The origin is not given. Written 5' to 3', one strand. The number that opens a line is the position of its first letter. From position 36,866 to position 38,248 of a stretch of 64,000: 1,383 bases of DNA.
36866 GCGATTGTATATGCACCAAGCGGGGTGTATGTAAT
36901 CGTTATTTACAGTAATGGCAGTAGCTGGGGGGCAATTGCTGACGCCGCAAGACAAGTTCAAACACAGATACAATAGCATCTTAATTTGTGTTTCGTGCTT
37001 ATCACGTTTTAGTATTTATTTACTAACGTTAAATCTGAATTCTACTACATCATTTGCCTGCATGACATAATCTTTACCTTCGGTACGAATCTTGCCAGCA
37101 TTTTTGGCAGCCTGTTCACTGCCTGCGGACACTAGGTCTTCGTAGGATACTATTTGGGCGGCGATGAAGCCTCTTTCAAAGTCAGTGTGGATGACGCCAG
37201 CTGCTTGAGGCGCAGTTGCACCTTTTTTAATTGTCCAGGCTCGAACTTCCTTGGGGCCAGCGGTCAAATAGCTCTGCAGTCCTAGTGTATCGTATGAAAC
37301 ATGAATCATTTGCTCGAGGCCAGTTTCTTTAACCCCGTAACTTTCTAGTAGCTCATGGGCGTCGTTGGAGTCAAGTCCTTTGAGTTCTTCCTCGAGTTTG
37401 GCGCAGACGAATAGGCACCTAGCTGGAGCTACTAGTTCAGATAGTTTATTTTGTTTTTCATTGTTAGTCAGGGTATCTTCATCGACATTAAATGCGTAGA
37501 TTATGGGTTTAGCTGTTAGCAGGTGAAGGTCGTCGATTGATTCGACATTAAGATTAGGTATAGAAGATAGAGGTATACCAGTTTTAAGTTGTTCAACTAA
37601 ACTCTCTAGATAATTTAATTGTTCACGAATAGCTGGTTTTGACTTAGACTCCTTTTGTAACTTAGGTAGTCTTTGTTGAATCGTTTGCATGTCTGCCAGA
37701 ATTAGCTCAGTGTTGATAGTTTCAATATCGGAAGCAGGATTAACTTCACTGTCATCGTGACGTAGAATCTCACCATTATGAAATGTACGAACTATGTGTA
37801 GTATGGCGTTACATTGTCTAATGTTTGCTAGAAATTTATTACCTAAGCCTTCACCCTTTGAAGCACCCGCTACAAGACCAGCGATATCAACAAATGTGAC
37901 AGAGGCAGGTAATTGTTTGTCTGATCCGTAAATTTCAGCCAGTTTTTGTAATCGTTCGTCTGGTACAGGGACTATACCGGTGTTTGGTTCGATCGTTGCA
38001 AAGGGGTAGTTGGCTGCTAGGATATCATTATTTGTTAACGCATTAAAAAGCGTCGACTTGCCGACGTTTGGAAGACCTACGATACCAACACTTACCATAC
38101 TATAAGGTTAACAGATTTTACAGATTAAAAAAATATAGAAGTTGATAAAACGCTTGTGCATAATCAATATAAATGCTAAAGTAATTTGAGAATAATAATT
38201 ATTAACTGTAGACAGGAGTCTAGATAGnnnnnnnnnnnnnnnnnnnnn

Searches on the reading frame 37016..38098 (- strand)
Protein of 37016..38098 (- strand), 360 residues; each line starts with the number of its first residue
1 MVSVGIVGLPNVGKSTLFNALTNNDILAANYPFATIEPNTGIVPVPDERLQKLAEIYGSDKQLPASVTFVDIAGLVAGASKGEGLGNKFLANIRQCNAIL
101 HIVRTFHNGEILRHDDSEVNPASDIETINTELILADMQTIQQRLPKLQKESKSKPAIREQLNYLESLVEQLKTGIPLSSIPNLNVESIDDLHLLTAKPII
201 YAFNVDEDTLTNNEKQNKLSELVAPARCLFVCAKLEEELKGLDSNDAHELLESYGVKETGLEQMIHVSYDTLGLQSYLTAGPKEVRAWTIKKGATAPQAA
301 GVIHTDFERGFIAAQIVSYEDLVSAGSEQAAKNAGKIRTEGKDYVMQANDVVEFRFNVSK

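Call 39: list_cluster_members(proteins=[P0006, P0004, window:37016-38098:-, window:45282-46331:+])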
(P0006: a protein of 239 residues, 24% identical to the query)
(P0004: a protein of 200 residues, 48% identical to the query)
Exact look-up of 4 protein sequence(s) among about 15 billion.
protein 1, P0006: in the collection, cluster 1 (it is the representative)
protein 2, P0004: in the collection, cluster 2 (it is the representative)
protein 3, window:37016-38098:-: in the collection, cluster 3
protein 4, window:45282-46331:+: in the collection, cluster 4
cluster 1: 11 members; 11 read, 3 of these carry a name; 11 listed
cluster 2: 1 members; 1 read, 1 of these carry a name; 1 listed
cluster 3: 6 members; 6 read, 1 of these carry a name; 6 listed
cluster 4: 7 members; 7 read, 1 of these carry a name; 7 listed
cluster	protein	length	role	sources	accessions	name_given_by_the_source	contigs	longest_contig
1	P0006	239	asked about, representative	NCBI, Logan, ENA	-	-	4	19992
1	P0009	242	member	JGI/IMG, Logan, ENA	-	hypothetical protein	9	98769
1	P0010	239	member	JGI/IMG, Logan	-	hypothetical protein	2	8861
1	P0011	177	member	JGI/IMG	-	hypothetical protein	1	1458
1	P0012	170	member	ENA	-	-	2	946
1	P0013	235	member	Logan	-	-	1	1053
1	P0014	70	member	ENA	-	-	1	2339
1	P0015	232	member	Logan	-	-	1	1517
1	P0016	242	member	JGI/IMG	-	-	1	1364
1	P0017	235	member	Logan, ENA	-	-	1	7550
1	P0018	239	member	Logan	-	-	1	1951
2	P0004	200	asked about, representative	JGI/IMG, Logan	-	hypothetical protein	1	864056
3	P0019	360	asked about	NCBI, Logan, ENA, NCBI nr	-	-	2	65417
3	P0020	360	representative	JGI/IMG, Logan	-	GTP-binding protein YchF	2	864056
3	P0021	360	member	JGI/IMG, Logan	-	-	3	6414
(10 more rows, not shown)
